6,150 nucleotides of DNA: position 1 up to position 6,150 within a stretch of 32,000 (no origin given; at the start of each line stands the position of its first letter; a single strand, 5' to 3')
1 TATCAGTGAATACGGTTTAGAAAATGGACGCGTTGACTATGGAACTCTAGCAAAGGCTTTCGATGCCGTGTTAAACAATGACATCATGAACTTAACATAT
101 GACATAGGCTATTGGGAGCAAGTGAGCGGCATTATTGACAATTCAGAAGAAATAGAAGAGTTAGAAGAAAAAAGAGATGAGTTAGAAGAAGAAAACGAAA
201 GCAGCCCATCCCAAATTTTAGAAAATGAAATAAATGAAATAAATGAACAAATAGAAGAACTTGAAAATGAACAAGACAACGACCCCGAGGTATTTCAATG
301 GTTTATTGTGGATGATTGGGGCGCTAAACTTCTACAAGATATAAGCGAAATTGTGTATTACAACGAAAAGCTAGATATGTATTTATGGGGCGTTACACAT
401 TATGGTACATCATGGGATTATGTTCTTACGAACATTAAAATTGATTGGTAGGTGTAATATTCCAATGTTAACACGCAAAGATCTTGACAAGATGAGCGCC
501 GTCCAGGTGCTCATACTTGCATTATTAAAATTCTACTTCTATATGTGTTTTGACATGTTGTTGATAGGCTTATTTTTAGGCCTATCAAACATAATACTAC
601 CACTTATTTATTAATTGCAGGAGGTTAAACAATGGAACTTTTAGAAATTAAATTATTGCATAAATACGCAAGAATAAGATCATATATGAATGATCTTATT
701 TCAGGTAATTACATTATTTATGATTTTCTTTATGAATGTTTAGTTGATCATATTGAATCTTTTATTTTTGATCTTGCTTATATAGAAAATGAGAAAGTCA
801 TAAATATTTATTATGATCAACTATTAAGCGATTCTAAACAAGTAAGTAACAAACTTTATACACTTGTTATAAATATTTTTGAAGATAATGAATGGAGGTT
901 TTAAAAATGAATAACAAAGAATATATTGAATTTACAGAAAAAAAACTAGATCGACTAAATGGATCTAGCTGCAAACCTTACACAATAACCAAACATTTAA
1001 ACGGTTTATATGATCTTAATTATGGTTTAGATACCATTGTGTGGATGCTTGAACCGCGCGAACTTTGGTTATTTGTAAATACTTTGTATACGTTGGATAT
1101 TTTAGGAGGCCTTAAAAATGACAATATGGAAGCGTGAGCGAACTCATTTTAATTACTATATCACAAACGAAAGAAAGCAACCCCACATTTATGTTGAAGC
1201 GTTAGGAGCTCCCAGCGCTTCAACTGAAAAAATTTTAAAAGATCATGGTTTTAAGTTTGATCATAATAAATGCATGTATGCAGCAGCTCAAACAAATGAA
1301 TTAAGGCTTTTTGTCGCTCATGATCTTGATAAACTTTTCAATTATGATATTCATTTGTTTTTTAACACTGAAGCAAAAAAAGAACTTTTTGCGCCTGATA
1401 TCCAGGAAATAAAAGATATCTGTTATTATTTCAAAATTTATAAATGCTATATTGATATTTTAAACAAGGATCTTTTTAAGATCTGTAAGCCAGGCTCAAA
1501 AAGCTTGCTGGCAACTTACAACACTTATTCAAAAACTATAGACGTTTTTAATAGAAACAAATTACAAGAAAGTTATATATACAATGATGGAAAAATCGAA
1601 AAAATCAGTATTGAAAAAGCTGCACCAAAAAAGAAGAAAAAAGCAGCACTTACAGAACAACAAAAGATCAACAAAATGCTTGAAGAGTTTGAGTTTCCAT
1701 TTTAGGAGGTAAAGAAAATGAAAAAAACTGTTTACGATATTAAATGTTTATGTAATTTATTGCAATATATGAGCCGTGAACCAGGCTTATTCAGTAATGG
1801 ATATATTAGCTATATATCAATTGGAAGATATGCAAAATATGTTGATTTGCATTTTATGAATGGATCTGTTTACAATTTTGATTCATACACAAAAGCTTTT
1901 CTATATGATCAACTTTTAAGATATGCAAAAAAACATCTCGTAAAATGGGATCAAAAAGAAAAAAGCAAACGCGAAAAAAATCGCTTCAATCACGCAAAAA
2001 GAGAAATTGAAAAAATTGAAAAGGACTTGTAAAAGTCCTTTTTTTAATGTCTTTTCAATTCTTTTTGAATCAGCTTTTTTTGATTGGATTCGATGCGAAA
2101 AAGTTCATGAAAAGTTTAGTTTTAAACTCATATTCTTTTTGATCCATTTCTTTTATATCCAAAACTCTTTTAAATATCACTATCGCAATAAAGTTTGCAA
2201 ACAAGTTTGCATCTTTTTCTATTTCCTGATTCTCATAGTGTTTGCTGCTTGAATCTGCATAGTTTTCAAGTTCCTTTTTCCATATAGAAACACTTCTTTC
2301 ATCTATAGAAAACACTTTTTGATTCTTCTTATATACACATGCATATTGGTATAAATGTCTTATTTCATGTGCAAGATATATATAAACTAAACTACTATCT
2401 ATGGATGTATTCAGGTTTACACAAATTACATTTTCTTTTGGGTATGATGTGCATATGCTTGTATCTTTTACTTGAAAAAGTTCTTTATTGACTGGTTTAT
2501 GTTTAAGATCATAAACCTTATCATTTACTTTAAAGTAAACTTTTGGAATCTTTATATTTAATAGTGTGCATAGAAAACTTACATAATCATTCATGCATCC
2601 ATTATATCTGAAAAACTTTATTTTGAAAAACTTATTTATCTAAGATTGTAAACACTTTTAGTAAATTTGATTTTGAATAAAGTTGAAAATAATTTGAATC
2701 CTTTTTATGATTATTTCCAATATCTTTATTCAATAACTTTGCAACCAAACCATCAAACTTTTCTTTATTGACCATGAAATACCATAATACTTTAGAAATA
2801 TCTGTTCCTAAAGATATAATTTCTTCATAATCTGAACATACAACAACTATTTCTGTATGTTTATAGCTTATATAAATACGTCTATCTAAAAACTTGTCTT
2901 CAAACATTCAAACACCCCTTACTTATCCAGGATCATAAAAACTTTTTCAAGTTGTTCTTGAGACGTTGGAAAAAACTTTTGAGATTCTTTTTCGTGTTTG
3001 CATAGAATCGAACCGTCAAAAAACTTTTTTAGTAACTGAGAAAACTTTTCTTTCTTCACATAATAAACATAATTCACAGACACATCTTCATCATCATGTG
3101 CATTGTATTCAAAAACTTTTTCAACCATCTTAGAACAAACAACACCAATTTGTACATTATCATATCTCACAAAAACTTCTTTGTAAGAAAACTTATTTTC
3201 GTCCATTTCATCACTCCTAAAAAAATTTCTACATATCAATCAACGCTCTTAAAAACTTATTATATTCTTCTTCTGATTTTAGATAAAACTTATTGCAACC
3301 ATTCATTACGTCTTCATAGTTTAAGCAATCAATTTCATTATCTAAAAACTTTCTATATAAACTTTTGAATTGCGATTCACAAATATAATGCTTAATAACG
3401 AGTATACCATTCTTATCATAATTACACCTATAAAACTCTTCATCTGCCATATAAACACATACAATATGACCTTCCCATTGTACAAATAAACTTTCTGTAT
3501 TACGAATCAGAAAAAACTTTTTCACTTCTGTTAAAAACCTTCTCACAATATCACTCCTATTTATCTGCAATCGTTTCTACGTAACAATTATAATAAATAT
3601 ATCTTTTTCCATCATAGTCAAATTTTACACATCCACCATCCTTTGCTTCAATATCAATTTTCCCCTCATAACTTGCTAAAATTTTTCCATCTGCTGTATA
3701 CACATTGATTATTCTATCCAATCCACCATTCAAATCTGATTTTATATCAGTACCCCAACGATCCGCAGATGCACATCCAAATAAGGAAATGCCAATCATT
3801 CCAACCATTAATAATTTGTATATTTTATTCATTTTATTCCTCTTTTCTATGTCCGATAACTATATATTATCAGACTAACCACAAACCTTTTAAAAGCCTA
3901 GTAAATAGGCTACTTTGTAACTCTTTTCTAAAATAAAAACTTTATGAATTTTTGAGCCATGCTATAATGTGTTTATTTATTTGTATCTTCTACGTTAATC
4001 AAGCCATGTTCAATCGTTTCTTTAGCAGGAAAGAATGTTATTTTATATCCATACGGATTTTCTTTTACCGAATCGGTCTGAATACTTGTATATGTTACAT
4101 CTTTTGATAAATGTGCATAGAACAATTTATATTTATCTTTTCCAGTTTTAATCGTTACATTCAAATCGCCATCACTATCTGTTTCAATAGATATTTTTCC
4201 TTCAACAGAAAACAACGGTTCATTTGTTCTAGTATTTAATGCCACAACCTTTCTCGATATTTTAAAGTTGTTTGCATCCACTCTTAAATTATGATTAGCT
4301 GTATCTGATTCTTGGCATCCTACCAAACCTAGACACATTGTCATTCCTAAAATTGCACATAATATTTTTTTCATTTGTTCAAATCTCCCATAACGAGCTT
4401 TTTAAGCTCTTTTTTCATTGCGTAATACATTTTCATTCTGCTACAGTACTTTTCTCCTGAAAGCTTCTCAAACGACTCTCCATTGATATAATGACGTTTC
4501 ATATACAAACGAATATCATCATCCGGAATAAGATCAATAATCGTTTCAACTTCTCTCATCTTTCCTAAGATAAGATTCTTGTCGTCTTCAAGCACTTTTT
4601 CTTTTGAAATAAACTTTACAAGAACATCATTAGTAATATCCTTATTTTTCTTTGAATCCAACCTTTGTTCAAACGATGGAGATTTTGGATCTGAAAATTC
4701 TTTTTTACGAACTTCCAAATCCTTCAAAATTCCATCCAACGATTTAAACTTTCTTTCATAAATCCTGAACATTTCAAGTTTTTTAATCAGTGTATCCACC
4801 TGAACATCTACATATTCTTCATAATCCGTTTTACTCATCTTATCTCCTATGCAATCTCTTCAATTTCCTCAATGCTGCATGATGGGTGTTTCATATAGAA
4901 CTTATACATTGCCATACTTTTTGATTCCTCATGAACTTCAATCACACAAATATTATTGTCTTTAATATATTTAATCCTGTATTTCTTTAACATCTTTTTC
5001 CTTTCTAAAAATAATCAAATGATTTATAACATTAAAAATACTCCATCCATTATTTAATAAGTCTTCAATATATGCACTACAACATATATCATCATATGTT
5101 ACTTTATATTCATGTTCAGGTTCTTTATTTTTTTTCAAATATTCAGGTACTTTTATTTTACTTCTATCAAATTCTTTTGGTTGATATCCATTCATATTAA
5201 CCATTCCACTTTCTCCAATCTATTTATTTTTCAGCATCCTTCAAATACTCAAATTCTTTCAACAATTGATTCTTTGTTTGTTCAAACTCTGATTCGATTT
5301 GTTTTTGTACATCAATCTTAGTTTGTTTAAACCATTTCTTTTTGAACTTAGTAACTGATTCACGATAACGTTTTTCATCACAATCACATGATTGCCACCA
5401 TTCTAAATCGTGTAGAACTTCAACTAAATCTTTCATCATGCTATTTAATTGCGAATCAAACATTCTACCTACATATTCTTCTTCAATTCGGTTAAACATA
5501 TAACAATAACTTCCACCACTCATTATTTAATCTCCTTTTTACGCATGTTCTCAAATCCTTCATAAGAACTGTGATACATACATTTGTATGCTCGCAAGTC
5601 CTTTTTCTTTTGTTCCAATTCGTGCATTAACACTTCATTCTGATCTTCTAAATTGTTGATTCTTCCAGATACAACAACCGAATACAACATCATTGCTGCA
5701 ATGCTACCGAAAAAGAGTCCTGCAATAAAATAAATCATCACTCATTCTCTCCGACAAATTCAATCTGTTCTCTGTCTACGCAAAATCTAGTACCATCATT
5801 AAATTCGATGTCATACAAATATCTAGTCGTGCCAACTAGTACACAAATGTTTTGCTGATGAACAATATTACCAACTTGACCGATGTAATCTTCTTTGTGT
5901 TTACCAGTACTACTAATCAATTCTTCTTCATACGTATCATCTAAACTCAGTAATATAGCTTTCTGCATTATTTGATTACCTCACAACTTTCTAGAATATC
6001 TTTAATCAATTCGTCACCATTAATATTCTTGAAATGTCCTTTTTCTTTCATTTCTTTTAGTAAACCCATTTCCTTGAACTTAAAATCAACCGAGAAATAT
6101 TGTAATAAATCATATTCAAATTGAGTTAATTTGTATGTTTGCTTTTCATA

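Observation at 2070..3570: ImmA/IrrE-like metallopeptidase 12 kb away from a non-cleavable cI-type repressor, preceded by three small K/F-rich paralogs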

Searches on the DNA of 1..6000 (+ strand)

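Call 5: search_dna_similar(query=window:1-6000:+, collection=phages, mode=near)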
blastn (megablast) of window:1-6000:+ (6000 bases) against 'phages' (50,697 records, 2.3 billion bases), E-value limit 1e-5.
No match.
